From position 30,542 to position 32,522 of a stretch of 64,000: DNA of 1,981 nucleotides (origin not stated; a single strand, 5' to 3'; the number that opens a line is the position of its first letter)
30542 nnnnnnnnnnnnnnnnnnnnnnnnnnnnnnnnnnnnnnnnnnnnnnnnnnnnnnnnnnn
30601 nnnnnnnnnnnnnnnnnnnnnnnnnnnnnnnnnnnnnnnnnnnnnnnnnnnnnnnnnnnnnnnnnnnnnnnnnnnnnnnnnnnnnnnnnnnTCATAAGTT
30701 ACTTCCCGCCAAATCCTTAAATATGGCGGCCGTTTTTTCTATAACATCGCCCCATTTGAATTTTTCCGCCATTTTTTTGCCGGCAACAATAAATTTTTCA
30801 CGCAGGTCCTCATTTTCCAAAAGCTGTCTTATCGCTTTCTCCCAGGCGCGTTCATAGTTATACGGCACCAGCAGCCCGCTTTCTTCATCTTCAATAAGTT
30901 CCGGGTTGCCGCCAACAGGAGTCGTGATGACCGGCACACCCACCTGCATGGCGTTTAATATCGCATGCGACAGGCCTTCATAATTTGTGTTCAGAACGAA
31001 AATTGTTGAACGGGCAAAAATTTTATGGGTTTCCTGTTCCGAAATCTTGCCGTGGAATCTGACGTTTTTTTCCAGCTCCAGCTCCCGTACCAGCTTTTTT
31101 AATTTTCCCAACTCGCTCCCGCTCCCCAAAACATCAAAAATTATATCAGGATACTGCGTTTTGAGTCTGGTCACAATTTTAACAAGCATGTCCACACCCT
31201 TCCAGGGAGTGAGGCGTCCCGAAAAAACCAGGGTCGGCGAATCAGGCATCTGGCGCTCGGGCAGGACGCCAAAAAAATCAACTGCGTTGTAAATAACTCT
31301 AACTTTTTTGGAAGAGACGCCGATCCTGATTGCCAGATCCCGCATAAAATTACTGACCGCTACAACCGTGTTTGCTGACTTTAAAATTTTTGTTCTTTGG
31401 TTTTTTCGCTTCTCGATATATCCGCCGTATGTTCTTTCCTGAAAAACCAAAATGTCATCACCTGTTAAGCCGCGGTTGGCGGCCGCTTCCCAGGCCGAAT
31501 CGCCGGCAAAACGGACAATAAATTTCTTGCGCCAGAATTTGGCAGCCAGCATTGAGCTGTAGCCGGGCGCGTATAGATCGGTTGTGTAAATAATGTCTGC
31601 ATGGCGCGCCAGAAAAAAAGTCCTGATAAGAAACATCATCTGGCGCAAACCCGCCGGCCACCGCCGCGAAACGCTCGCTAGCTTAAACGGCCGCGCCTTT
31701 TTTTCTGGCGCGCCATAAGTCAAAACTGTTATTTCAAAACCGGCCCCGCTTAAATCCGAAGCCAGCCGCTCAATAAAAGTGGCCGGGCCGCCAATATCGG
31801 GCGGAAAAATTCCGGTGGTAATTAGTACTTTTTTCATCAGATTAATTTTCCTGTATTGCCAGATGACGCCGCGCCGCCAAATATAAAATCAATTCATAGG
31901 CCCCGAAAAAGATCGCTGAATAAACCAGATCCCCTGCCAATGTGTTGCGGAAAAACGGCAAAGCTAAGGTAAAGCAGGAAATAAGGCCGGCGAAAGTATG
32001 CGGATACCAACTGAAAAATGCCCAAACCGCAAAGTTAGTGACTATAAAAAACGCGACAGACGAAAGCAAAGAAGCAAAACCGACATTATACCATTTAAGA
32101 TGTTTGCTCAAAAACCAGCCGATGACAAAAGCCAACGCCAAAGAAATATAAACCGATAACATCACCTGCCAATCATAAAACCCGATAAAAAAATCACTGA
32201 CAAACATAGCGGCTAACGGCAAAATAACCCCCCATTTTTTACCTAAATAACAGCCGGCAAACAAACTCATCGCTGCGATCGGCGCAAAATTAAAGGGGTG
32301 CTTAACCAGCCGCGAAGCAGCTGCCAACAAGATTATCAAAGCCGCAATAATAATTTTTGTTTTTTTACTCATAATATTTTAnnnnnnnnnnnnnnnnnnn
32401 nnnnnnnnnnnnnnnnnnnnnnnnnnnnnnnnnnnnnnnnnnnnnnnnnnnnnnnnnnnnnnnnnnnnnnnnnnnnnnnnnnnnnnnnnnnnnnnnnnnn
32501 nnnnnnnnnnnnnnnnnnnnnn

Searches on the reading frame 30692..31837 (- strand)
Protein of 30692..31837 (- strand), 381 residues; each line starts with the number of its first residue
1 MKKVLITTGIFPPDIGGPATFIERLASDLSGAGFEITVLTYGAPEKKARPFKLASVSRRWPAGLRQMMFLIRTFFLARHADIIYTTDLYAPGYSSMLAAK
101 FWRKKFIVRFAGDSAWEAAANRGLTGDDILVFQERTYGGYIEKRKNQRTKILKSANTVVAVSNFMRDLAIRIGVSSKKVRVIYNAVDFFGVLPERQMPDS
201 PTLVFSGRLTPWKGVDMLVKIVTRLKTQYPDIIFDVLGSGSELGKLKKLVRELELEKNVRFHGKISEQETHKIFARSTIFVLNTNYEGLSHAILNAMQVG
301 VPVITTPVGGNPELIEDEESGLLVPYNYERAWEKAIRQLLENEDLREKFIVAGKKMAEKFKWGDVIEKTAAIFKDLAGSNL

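Call 10: search_protein_families(library=pfam, proteins=[window:30692-31837:-], max_evalue=0.001)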
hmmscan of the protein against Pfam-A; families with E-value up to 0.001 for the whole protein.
window:30692-31837:- (381 aa): 6 families
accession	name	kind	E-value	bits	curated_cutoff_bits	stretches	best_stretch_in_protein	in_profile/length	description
PF00534.26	Glycos_transf_1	-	2.4e-41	141.6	26.4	1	199-356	14-172/172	Glycosyl transferases group 1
PF13692.12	Glyco_trans_1_4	-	6.7e-33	114.4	27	1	201-342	2-142/142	Glycosyl transferases group 1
PF13439.12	Glyco_transf_4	-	8.7e-18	65.3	28.5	1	15-187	1-167/170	Glycosyltransferase Family 4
PF13579.12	Glyco_trans_4_4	-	6e-14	53.1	29.7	1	16-184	1-157/158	Glycosyl transferase 4-like domain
PF20706.3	GT4-conflict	-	4e-09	36.4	26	1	140-365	132-381/385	Family 4 Glycosyltransferase in conflict systems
PF13524.12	Glyco_trans_1_2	-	2.3e-08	34.5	25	1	223-357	7-129/144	Glycosyl transferase-like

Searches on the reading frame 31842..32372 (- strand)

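Call 10: search_protein_families(library=pfam, proteins=[window:31842-32372:-], max_evalue=0.001)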
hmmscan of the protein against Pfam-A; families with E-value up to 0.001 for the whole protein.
window:31842-32372:- (176 aa): 1 family
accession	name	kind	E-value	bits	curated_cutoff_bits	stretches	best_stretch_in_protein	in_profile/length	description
PF20221.3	DUF6580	-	9.6e-52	175.9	27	1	3-162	3-155/162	Family of unknown function (DUF6580)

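Call 47: search_protein_families(library=ncbifam, proteins=[window:31842-32372:-], max_evalue=0.01)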
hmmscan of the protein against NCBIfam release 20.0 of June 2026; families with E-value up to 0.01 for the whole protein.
window:31842-32372:- (176 aa): 0 families
